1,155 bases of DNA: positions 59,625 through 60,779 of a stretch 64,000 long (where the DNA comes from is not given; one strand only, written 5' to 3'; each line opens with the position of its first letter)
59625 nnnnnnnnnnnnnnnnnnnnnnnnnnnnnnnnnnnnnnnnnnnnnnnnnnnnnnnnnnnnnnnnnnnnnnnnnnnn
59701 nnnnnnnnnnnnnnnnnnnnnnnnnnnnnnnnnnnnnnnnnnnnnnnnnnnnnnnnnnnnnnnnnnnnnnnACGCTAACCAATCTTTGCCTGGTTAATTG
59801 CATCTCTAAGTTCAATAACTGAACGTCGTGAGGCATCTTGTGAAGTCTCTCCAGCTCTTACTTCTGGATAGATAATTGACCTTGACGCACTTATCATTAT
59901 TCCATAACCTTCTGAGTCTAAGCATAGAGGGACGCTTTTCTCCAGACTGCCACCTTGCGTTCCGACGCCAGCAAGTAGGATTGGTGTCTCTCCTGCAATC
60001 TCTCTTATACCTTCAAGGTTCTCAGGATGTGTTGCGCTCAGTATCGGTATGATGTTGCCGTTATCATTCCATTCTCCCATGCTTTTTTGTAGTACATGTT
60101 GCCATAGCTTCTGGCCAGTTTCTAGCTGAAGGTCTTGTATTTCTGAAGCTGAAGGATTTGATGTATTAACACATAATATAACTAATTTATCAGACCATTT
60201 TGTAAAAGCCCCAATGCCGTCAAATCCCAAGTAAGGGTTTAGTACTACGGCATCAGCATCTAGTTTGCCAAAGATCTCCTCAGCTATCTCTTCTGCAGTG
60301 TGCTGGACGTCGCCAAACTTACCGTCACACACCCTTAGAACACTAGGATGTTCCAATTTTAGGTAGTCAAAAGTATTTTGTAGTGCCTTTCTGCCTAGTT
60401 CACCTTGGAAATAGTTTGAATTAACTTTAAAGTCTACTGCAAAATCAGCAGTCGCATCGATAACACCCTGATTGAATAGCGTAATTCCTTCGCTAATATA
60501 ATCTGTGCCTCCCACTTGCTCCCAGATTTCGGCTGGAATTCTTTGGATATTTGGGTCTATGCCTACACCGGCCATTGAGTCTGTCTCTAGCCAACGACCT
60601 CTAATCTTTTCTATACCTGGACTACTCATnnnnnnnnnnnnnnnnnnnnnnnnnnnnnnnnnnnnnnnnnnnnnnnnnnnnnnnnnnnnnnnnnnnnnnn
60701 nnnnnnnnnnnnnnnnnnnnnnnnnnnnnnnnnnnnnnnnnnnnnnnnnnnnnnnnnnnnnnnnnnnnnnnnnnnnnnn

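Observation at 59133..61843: Tightly coupled operon: extended GTP-cyclohydrolase-II-like / type-2 OMP-decarboxylase-like / guanylate-kinase-like, without rib or pyr context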

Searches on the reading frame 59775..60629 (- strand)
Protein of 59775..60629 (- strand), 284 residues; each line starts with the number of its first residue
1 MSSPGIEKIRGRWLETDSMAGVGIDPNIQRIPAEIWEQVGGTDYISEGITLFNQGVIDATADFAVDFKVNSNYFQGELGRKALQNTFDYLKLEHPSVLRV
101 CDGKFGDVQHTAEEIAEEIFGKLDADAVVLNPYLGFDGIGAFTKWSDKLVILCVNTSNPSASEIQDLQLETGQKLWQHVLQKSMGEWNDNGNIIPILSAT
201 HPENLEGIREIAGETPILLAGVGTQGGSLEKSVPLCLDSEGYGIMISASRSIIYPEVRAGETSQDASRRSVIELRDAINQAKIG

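Call 3: search_protein_families(library=pfam, proteins=[window:59775-60629:-], max_evalue=0.01)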
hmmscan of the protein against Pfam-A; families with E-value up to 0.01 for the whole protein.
window:59775-60629:- (284 aa): 1 family
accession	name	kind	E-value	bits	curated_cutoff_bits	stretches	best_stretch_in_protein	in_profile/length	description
PF00215.30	OMPdecase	-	9.6e-11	42.4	27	1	67-252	29-208/221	Orotidine 5'-phosphate decarboxylase / HUMPS family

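Call 4: search_protein_families(library=ncbifam, proteins=[window:59775-60629:-], max_evalue=0.01)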
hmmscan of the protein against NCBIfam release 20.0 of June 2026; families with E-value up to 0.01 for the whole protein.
window:59775-60629:- (284 aa): 3 families
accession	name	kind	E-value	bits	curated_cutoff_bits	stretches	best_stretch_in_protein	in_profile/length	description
TIGR02127.1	pyrF_sub2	equivalog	1.5e-45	155.5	110.6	1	9-257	5-252/261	orotidine-5'-phosphate decarboxylase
NF004034.0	PRK05500.1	equivalog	5.2e-28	97.8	656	1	7-254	5-243/478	bifunctional orotidine-5'-phosphate decarboxylase/orotate phosphoribosyltransferase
NF010386.0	PRK13813.1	equivalog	1.4e-07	31.3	208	1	100-233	58-183/216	orotidine 5'-phosphate decarboxylase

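Call 5: search_protein_families(library=padloc, proteins=[window:59775-60629:-], max_evalue=0.01)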
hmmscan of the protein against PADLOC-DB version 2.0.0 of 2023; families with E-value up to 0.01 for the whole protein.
window:59775-60629:- (284 aa): 0 families

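Call 6: search_protein_families(library=phrogs, proteins=[window:59775-60629:-], max_evalue=0.01)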
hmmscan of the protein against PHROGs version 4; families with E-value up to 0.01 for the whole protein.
window:59775-60629:- (284 aa): 0 families

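Call 50: search_solved_structures(query=window:59775-60629:-, max_evalue=0.001, show_alignments=2)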
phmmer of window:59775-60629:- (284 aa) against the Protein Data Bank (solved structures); distinct sequences matched with E-value up to 0.001: 61 (the best 60 are shown).
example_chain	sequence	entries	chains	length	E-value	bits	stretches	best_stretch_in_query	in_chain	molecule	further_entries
3qw3_A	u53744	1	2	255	1.2e-27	100.1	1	56-253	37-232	Orotidine-5-phosphate decarboxylase/orotate phosphoribosyltransferase, putative (Ompdcase-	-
3qw4_B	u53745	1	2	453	4.9e-27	98.1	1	56-253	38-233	UMP synthase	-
4mjz_A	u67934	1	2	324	2.3e-20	76.2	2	14-169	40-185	Orotidine 5'-phosphate decarboxylase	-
3r89_A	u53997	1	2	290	3.1e-17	65.9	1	18-253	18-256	Orotidine 5'-phosphate decarboxylase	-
2ffc_A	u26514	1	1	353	4.5e-10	42.5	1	55-253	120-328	orotidine 5-monophosphate decarboxylase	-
2guu_A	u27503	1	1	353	5.2e-10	42.3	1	55-253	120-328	ODcase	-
3v75_A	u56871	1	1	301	1.6e-09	40.7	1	22-267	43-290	Orotidine 5'-phosphate decarboxylase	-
2f84_A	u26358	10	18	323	1.9e-09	40.4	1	55-253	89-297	orotidine monophosphate decarboxylase | Orotidine-monophosphate-decarboxylase | Orotidine 5'-phosphate decarboxylase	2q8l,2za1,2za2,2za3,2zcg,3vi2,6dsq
2q8z_A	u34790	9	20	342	2.3e-09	40.2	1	55-253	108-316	Orotidine-monophosphate-decarboxylase | Orotidine 5' monophosphate decarboxylase | Orotidine 5'-phosphate decarboxylase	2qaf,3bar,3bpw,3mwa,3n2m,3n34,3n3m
2aqw_A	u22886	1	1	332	2.7e-08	36.6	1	56-253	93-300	putative orotidine-monophosphate-decarboxylase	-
2fds_A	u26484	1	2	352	4.9e-08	35.8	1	55-253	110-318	orotidine-monophosphate-decarboxylase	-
4lui_A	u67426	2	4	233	3.2e-07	33.1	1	100-245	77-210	Orotidine 5'-phosphate decarboxylase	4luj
2cz5_A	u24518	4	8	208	5.6e-05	25.8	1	93-236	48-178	Orotidine 5'-phosphate decarboxylase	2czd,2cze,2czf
4lc8_A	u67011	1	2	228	7e-05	25.4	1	100-229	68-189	Orotidine 5'-phosphate decarboxylase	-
3nq6_A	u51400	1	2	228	8.5e-05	25.2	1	100-229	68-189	Orotidine 5'-phosphate decarboxylase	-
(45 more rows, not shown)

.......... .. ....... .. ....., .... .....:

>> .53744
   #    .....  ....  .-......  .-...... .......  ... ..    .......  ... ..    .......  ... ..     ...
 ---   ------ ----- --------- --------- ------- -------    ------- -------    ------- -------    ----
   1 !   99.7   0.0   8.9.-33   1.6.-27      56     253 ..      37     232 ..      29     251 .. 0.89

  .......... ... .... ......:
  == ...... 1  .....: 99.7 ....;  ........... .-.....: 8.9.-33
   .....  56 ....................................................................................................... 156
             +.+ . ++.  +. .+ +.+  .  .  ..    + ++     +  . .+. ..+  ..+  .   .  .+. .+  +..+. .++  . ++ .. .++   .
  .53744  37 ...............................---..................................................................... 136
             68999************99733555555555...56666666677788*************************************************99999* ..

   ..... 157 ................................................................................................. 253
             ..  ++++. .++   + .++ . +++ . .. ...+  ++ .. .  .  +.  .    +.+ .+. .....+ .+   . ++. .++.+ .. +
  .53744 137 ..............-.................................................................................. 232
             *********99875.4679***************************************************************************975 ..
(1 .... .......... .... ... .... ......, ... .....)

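Call 88: find_homologous_proteins(query=window:59775-60629:-, max_evalue=1e-10)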
Query window:59775-60629:- (284 aa): 846 proteins with E <= 1e-10 among 3245 candidates; the best 120 are listed.
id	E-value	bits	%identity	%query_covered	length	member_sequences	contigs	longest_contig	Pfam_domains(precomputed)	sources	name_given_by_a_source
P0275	1.1e-183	627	99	100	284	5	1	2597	PF00215.31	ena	-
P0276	4.2e-160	550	86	99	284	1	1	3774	PF00215.31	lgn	-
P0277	2.8e-134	465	71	99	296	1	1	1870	PF00215.31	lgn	-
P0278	6.1e-134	464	70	99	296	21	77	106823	PF00215.31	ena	-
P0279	1.0e-132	460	71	99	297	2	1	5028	PF00215.31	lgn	-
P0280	3.0e-132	458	71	99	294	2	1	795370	PF00215.31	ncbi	ncbi:MAG: orotidine-5'-phosphate decarboxylase [Candidatus Saccharimonadales bacterium]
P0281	1.3e-131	456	72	100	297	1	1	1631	PF00215.31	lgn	-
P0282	1.6e-131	456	70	99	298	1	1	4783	PF00215.31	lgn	-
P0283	3.5e-131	455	68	99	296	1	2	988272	PF00215.31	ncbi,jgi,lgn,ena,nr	ncbi:orotidine-5'-phosphate decarboxylase [Candidatus Saccharibacteria bacterium]|jgi:orotidine-5'-p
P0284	1.2e-130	453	69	99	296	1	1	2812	PF00215.31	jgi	-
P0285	1.2e-130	453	69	99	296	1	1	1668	PF00215.31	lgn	-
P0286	1.3e-130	453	69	99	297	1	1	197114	PF00215.31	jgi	jgi:orotidine-5'-phosphate decarboxylase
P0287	1.8e-130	452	68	99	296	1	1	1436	PF00215.31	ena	-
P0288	2.1e-130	452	70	99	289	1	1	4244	PF00215.31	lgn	-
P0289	2.2e-130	452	68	99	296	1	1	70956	PF00215.31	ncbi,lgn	ncbi:MAG: orotidine-5'-phosphate decarboxylase [Candidatus Saccharimonadales bacterium]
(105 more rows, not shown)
